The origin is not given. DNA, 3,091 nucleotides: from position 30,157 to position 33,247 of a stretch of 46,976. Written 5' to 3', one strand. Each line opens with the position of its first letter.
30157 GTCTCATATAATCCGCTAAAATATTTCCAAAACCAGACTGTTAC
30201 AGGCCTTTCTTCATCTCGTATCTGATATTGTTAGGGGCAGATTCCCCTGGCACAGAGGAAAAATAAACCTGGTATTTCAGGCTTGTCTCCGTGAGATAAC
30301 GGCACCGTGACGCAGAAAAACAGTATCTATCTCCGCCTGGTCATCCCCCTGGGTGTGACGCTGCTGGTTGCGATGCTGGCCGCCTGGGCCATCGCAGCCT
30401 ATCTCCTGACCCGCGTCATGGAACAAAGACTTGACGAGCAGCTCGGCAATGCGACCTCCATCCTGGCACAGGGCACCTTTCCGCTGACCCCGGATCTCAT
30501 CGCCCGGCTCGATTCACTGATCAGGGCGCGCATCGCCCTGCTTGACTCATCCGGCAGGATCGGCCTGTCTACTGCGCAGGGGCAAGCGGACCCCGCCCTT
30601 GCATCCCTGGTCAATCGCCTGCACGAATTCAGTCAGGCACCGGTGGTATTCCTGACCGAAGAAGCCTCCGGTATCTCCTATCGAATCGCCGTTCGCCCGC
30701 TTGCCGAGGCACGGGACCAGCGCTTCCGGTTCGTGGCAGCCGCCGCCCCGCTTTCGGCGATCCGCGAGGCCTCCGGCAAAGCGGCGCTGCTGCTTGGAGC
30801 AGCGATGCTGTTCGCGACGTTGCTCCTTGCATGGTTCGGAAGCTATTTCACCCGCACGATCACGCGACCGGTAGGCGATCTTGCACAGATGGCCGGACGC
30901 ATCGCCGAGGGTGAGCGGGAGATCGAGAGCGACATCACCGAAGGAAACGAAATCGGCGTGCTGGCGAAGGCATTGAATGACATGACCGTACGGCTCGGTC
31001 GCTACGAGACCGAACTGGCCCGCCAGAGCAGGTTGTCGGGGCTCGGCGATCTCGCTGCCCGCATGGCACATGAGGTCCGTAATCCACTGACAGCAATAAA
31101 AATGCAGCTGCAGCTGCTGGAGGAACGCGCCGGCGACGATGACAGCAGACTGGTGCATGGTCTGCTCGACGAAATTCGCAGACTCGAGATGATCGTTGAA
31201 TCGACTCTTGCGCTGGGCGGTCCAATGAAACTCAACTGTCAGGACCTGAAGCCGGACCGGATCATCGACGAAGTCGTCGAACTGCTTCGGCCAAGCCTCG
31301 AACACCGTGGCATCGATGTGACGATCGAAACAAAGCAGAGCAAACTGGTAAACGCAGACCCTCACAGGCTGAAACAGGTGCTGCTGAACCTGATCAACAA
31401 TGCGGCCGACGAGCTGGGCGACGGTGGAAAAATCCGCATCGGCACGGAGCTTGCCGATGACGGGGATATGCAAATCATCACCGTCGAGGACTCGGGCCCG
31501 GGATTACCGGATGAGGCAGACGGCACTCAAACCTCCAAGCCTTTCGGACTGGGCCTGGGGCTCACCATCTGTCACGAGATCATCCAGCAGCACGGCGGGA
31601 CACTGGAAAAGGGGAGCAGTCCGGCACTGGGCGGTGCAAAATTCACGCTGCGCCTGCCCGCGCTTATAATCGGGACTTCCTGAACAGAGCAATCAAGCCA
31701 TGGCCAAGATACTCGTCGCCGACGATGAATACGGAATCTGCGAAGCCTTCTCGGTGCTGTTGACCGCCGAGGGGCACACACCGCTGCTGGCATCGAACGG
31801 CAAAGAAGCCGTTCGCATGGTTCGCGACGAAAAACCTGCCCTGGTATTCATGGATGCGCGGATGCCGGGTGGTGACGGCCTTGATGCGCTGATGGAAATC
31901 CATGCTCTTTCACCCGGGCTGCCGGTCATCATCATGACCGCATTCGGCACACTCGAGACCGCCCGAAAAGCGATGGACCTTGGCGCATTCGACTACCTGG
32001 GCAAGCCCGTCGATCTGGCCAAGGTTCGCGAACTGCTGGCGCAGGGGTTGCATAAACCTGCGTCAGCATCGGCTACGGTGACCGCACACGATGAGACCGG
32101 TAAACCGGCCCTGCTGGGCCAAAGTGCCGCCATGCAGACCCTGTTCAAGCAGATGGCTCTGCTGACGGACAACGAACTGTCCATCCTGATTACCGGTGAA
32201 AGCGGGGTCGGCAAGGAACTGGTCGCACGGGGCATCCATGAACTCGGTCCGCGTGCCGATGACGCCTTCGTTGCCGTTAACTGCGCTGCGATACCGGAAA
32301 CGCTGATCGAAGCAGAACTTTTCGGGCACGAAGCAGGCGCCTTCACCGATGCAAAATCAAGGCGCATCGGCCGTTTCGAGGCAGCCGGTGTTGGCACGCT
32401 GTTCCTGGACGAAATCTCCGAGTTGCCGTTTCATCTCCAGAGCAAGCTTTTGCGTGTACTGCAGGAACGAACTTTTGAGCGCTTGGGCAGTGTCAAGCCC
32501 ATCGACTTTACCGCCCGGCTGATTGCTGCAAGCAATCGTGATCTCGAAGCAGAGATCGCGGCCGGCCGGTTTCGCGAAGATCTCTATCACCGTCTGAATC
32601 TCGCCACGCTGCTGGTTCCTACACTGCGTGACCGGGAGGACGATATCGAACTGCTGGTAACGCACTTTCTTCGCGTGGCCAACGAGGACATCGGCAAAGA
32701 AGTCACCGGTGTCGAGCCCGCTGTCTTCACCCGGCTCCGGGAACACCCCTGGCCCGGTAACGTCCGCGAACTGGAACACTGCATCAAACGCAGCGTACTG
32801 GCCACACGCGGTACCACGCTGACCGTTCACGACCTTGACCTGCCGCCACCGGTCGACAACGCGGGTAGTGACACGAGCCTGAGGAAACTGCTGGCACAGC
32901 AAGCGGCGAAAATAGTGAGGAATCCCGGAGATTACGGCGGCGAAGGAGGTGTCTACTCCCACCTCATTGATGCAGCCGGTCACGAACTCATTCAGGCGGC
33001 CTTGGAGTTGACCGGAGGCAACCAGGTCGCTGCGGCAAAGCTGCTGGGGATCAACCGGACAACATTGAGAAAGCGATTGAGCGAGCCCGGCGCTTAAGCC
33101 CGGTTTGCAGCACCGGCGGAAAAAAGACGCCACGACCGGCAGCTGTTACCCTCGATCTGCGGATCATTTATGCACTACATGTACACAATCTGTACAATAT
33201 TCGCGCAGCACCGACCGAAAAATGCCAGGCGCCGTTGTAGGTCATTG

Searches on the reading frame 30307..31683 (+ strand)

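Call 70: search_protein_families(library=pfam, proteins=[window:30307-31683:+], max_evalue=0.00001)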
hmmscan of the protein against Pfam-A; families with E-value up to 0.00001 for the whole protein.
window:30307-31683:+ (458 aa): 3 families
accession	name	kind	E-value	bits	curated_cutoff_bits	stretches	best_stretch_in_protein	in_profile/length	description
PF02518.31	HATPase_c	-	2.2e-20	73.6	26.4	1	351-452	2-109/111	Histidine kinase-, DNA gyrase B-, and HSP90-like ATPase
PF00512.31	HisKA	-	1.2e-12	48.1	26.9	1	247-303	3-60/66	His Kinase A (phospho-acceptor) domain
PF00672.30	HAMP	-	3.3e-10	40.6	25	1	181-230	2-51/53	HAMP domain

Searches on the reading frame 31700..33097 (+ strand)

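Call 70: search_protein_families(library=pfam, proteins=[window:31700-33097:+], max_evalue=0.00001)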
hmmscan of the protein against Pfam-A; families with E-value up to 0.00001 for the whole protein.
window:31700-33097:+ (465 aa): 6 families
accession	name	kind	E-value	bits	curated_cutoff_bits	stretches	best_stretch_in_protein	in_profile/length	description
PF00158.32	Sigma54_activat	-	3.3e-66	222.6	20.2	1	138-304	1-167/168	Sigma-54 interaction domain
PF00072.30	Response_reg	-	4.5e-26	91.6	30.2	1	4-112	1-109/111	Response regulator receiver domain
PF25601.1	AAA_lid_14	-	1.9e-21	76.1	27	1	310-380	1-71/87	AAA+ ATPase lid domain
PF14532.12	Sigma54_activ_2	-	1.3e-20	74.5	25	1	139-309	1-138/138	Sigma-54 interaction domain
PF02954.25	HTH_8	-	1.4e-12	47.6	22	1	429-461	8-40/42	Bacterial regulatory protein, Fis family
PF07728.20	AAA_5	-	1e-05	26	22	0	162-280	2-123/139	AAA domain (dynein-related subfamily)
